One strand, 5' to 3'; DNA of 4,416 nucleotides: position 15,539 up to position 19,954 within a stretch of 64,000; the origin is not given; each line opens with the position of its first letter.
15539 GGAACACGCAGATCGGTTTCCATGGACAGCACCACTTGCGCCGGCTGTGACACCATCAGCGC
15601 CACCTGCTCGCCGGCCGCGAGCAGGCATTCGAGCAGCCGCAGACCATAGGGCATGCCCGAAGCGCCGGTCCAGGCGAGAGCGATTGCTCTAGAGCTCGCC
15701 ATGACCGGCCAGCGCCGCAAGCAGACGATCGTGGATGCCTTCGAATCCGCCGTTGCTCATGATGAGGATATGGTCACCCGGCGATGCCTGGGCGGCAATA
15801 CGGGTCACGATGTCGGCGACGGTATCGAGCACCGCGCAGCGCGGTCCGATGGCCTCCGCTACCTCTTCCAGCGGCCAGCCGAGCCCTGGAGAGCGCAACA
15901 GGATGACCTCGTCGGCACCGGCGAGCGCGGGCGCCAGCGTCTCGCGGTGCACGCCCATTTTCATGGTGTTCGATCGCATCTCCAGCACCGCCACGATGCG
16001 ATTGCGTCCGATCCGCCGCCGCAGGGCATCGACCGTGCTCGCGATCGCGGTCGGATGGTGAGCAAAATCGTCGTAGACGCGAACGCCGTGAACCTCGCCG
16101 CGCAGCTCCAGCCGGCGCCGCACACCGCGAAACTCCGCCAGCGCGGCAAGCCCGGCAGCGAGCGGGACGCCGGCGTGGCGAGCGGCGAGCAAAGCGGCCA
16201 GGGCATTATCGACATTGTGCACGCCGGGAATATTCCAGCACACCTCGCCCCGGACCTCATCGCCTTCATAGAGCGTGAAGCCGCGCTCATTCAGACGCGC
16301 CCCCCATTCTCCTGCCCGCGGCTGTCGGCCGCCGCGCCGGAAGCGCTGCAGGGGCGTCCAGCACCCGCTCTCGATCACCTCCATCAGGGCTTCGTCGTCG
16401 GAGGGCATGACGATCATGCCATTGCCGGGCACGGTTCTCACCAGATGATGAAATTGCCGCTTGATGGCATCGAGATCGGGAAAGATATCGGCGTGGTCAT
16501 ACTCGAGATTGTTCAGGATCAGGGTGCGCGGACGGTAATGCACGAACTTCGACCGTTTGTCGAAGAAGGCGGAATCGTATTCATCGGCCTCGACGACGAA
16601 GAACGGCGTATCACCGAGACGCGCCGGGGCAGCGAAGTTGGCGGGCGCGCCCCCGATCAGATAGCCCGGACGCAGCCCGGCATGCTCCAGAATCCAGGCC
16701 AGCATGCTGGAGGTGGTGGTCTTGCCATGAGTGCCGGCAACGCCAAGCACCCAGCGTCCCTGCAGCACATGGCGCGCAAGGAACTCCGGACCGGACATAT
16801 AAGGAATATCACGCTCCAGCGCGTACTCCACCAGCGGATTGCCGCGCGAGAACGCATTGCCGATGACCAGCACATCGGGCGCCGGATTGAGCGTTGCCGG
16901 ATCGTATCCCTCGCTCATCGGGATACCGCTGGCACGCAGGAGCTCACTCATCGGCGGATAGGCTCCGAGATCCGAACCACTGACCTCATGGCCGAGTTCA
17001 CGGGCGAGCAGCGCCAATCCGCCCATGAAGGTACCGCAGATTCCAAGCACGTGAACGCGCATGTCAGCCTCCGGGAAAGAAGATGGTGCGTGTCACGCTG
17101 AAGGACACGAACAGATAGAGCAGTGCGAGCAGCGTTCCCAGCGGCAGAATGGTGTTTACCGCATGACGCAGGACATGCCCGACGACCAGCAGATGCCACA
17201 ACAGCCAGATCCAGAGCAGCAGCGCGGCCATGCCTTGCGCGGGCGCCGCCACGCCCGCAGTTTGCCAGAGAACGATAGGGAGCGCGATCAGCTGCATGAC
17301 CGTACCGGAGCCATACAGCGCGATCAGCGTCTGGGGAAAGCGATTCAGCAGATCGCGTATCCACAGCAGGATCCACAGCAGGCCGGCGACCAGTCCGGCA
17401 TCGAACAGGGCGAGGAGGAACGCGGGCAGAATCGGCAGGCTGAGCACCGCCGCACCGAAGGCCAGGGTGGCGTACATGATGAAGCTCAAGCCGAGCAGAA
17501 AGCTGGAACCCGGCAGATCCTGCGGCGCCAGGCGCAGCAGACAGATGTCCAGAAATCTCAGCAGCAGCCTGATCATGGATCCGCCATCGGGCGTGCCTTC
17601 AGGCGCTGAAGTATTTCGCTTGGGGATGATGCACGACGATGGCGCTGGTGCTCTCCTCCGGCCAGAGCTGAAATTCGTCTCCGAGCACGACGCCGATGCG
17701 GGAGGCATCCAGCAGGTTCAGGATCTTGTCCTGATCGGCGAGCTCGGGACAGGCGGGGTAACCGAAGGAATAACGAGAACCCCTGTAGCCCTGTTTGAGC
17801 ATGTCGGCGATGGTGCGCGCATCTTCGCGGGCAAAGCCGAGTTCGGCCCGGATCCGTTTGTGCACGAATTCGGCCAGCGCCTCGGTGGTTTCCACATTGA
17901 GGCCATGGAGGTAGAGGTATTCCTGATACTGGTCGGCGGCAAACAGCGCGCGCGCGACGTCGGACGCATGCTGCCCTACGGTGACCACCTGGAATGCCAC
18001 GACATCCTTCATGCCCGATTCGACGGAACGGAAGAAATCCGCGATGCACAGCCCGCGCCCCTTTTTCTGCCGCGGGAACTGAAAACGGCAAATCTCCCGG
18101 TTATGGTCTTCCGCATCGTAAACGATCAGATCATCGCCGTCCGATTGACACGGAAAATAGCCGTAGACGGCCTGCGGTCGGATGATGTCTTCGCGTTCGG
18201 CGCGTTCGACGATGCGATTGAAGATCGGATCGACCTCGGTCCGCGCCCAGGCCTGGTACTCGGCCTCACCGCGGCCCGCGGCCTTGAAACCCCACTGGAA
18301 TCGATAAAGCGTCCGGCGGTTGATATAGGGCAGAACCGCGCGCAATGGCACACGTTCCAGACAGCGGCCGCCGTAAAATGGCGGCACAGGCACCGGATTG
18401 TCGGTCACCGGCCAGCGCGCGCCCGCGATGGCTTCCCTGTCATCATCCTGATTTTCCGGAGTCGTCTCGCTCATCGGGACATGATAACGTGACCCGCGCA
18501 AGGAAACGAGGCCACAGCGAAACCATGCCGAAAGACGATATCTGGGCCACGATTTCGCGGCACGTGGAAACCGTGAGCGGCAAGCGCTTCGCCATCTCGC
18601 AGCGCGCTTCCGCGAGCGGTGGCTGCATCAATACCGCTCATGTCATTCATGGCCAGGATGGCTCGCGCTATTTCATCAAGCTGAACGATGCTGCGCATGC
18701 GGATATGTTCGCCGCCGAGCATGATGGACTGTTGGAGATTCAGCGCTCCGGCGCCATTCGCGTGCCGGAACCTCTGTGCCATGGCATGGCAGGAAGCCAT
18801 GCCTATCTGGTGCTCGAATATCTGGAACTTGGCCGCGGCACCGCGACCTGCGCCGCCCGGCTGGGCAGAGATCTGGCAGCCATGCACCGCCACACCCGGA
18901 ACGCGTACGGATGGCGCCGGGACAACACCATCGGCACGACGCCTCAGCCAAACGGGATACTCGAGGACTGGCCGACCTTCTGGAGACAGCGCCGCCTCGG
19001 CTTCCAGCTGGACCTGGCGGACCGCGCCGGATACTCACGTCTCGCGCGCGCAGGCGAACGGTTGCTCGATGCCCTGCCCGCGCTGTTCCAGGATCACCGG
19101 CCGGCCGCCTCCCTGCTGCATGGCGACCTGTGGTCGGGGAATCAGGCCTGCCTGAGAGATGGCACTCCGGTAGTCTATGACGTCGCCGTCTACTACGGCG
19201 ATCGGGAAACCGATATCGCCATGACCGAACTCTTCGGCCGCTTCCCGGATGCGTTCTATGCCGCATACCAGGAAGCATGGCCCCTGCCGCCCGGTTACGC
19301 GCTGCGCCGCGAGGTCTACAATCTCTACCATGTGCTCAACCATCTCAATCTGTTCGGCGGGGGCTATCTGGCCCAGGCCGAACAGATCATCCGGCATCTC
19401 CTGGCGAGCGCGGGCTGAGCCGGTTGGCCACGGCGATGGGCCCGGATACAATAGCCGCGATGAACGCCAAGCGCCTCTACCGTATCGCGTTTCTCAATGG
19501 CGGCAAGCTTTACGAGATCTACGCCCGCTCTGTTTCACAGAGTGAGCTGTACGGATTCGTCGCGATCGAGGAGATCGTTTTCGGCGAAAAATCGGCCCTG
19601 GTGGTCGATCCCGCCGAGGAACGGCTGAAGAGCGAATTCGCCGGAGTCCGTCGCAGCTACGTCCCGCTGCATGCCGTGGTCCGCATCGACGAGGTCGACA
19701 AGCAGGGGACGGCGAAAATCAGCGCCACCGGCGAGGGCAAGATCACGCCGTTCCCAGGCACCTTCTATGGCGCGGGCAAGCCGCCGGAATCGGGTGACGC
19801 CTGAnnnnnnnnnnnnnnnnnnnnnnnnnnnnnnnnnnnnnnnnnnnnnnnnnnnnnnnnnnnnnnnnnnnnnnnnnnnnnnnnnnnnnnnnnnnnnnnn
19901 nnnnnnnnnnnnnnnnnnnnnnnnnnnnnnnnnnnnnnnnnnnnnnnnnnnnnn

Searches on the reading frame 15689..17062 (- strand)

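Call 78: search_protein_families(library=pfam, proteins=[window:15689-17062:-], max_evalue=0.00001)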
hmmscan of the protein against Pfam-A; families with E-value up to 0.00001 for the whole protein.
window:15689-17062:- (457 aa): 3 families
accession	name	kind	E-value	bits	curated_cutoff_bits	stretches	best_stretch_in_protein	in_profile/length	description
PF01225.30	Mur_ligase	-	1.2e-20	74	21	1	3-100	2-92/95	Mur ligase family, catalytic domain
PF02875.26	Mur_ligase_C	-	2.6e-20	74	28.4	1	316-438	1-127/127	Mur ligase, glutamate ligase domain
PF08245.18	Mur_ligase_M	-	1e-19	71.7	24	1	108-294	1-200/200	Mur ligase middle domain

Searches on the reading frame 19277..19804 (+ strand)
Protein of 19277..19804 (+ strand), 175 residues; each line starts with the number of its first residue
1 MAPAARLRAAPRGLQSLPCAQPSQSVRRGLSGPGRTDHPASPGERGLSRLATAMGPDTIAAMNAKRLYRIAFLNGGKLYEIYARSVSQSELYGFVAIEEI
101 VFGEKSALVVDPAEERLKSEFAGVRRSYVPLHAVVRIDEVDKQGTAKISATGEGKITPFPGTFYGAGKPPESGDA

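Call 56: search_protein_families(library=pfam, proteins=[window:19277-19804:+], max_evalue=0.001)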
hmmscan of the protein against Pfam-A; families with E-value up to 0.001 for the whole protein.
window:19277-19804:+ (175 aa): 1 family
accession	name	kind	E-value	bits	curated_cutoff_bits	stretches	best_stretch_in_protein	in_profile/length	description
PF08850.16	DUF1820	-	3.1e-40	137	27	1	67-160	2-96/97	Domain of unknown function (DUF1820)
